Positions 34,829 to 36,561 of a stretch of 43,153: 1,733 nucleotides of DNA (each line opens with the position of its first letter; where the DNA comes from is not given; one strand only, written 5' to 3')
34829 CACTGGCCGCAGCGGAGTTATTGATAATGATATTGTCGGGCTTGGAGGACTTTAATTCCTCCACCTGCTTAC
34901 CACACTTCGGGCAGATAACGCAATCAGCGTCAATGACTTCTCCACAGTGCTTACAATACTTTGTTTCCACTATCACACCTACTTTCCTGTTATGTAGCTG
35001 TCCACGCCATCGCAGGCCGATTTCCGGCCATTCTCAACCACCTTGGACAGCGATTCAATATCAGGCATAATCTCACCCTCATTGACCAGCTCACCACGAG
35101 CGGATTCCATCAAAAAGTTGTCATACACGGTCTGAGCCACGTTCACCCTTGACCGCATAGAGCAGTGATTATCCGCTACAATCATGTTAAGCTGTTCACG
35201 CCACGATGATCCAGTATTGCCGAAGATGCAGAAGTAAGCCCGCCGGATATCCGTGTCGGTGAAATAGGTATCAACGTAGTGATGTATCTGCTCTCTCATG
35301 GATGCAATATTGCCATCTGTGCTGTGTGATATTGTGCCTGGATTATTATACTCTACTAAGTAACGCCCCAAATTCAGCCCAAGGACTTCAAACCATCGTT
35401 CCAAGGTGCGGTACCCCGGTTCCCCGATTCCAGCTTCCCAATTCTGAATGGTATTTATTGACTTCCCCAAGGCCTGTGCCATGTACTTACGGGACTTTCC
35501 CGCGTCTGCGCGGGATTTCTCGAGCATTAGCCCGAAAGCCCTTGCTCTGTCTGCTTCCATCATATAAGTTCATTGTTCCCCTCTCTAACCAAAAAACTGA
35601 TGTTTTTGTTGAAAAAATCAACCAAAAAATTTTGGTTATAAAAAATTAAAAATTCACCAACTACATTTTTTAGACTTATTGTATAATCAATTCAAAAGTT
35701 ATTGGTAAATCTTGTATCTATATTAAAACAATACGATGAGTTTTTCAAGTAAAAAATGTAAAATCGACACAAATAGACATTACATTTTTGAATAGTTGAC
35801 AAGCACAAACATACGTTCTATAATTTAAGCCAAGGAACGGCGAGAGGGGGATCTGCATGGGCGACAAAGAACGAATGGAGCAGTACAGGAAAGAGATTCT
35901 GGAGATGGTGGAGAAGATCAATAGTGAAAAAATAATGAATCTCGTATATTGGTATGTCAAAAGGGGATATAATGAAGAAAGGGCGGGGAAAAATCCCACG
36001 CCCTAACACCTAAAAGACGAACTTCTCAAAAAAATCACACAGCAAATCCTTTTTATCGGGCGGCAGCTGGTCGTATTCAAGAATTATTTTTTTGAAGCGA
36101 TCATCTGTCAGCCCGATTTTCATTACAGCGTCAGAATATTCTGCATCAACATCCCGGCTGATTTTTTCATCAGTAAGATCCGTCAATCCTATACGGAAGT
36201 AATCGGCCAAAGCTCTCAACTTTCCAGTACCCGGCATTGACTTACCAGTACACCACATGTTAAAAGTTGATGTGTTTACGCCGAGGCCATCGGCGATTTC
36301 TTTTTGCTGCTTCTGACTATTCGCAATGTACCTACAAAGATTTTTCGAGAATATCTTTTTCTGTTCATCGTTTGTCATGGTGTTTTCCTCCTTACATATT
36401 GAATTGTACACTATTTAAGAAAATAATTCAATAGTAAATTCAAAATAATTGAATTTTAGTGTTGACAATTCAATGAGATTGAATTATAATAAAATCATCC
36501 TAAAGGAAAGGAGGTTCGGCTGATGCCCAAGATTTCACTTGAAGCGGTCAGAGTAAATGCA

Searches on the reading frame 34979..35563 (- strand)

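Call 99: search_protein_families(library=pfam, proteins=[window:34979-35563:-], max_evalue=0.001)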
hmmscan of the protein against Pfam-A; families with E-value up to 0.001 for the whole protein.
window:34979-35563:- (194 aa): 3 families
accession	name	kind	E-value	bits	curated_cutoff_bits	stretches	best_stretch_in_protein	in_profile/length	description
PF01381.28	HTH_3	-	4.2e-09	36.7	23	1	15-65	2-52/55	Helix-turn-helix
PF13560.12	HTH_31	-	1.6e-06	28.7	27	1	9-63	1-56/64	Helix-turn-helix domain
PF12844.13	HTH_19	-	0.0001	22.6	30.2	1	13-69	3-59/64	Helix-turn-helix domain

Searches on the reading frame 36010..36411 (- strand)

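Call 99: search_protein_families(library=pfam, proteins=[window:36010-36411:-], max_evalue=0.001)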
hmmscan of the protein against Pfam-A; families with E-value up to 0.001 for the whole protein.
window:36010-36411:- (133 aa): 1 family
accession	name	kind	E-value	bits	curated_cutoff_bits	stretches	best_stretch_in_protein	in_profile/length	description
PF01381.28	HTH_3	-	3.1e-06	27.6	23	1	35-79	11-55/55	Helix-turn-helix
